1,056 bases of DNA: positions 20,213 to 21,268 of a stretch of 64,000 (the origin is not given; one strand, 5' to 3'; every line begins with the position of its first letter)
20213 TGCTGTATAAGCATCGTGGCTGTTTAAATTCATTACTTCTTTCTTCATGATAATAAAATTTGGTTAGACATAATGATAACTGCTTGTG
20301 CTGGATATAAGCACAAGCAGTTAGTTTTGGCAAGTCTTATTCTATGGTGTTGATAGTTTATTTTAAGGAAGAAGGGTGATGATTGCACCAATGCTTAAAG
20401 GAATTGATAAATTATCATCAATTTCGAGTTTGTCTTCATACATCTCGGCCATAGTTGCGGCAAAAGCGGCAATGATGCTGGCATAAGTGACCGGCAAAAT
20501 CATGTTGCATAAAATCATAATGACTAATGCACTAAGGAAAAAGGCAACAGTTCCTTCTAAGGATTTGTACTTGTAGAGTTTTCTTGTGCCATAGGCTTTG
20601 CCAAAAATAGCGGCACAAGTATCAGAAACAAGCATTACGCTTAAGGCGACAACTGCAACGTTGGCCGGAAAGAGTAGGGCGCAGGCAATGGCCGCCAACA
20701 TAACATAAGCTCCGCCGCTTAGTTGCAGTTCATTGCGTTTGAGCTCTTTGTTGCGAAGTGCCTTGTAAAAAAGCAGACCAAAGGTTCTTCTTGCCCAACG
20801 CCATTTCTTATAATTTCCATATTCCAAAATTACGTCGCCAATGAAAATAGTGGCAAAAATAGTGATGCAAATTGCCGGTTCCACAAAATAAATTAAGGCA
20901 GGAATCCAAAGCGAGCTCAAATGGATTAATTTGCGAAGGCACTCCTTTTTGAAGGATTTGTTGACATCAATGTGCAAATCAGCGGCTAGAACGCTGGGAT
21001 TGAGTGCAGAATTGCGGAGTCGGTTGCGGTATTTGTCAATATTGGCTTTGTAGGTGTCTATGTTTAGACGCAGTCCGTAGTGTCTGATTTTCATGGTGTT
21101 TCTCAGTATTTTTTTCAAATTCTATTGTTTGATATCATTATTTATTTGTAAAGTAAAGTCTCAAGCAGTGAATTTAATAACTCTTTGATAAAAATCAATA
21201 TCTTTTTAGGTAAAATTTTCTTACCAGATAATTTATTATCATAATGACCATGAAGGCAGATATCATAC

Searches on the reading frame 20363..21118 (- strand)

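Call 82: search_protein_families(library=pfam, proteins=[window:20363-21118:-], max_evalue=0.001)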
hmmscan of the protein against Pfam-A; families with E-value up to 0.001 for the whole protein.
window:20363-21118:- (251 aa): 1 family
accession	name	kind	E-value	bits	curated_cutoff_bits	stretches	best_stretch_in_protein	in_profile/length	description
PF01148.25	CTP_transf_1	-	0.00036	20.9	24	1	85-221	83-206/264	Cytidylyltransferase family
